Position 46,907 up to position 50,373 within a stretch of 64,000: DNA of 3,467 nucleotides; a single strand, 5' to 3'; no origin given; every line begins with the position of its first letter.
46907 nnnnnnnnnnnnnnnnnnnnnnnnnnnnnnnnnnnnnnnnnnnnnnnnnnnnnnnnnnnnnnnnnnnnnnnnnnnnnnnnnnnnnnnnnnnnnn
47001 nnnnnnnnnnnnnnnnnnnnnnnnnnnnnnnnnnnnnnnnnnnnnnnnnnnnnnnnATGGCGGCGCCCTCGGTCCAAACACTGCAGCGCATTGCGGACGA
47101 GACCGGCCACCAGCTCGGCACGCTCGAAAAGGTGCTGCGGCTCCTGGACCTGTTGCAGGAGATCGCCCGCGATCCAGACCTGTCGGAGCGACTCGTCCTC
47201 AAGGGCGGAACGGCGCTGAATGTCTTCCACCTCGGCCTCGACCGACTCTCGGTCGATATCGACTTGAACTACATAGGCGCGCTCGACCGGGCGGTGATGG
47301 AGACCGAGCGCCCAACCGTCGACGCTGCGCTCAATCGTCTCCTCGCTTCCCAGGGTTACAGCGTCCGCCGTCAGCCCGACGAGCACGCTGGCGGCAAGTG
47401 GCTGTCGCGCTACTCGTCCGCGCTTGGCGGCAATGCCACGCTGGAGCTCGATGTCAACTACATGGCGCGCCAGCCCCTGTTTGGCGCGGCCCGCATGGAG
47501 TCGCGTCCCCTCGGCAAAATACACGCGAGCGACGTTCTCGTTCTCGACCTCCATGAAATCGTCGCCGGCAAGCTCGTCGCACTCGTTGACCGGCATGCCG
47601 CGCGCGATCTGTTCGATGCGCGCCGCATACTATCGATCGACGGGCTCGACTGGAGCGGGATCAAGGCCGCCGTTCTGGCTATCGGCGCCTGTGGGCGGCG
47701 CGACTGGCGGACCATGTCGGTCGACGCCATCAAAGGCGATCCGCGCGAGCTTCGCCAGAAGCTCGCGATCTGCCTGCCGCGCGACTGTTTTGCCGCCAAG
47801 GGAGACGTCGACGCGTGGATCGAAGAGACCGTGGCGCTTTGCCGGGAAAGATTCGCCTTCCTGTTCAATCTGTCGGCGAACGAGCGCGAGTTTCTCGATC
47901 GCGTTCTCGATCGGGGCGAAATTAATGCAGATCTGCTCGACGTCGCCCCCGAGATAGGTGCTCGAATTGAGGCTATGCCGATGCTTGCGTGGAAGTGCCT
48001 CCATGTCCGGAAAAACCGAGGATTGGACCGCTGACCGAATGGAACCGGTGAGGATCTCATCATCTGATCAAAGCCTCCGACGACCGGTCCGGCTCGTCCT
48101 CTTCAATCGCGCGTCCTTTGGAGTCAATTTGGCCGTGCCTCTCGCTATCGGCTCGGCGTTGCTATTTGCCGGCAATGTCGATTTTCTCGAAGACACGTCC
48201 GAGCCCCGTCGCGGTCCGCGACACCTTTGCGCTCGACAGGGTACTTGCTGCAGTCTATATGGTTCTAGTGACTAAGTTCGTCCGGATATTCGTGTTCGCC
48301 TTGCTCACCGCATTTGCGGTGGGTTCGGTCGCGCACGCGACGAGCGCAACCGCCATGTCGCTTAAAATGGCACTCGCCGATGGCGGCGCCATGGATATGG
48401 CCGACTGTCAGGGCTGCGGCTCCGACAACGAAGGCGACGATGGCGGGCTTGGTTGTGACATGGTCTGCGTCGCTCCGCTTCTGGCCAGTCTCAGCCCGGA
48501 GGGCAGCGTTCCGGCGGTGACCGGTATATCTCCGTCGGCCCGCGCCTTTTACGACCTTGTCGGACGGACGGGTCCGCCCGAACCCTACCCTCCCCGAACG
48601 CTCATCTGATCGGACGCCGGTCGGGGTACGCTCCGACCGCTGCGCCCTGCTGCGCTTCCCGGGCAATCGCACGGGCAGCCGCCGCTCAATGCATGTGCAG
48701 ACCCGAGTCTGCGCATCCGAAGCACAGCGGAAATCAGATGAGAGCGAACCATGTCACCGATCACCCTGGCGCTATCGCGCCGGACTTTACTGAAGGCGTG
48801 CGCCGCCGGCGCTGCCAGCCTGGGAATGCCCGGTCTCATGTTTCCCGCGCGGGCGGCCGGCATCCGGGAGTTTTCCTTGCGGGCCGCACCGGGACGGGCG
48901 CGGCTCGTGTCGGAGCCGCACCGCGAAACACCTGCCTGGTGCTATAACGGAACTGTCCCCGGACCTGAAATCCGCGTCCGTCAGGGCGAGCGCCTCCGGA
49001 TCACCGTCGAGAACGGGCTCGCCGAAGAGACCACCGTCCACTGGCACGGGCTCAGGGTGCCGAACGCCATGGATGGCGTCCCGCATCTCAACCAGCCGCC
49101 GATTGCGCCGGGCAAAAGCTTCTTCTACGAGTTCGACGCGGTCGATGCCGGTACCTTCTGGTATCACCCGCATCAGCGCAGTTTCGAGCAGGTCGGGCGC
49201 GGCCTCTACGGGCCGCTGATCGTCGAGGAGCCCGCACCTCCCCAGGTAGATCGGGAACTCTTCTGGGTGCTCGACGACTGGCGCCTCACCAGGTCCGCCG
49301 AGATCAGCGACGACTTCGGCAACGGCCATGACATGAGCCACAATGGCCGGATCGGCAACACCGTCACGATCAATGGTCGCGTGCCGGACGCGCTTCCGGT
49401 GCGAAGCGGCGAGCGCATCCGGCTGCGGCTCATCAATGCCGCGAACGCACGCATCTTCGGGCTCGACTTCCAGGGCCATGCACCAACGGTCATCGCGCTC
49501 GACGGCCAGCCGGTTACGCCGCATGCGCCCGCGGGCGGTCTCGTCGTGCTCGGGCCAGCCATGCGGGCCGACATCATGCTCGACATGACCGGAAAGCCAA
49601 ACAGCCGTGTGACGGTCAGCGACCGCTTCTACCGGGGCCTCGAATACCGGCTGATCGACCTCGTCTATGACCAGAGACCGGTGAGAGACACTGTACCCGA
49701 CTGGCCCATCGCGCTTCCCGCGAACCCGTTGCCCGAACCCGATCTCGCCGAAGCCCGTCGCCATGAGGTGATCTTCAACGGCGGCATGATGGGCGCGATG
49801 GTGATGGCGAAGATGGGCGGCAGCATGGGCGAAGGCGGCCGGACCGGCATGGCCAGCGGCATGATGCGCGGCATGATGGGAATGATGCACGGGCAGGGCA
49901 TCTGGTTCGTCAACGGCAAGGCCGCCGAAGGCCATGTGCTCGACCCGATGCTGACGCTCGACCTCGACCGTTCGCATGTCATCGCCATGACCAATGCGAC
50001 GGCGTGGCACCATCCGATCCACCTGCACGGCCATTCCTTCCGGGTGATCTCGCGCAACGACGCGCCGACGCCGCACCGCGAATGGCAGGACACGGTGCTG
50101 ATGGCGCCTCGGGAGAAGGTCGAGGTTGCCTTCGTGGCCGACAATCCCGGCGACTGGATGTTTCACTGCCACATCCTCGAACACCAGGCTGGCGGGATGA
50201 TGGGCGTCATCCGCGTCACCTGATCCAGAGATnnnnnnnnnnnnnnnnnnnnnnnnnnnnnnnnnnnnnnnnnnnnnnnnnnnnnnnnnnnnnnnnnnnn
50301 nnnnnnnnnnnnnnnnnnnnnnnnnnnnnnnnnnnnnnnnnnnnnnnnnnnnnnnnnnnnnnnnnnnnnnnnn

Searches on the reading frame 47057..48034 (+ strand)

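Call 27: search_protein_families(library=pfam, proteins=[window:47057-48034:+])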
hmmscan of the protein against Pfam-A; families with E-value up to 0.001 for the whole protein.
window:47057-48034:+ (325 aa): 1 family
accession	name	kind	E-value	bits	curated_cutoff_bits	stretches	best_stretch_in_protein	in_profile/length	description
PF08843.17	AbiEii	-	1e-25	91.5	22.5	1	32-215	2-191/238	Nucleotidyl transferase AbiEii toxin, Type IV TA system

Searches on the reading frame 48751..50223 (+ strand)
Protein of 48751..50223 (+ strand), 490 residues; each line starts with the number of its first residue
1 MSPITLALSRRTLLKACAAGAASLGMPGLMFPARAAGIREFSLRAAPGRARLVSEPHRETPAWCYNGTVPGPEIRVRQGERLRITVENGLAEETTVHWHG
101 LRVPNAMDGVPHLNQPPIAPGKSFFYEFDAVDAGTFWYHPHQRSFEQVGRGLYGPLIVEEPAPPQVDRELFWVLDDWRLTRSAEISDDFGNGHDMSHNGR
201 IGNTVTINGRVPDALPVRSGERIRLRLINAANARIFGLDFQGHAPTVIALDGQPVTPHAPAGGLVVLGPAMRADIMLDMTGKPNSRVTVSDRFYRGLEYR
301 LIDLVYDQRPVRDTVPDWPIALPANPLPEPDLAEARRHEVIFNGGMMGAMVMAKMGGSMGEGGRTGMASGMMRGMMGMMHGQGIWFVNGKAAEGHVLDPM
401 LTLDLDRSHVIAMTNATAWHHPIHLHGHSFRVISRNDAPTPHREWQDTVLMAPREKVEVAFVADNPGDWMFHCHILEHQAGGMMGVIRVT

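Call 27: search_protein_families(library=pfam, proteins=[window:48751-50223:+])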
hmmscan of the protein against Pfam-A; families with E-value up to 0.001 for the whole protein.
window:48751-50223:+ (490 aa): 3 families
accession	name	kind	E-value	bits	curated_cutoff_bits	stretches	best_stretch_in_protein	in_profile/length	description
PF07732.21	Cu-oxidase_3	-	1.6e-45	154.4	21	2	58-161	13-117/119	Multicopper oxidase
PF07731.20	Cu-oxidase_2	-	1.3e-30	106.4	20.4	1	394-489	28-133/137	Multicopper oxidase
PF00394.28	Cu-oxidase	-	9.8e-13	48.9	21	1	171-259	4-104/157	Multicopper oxidase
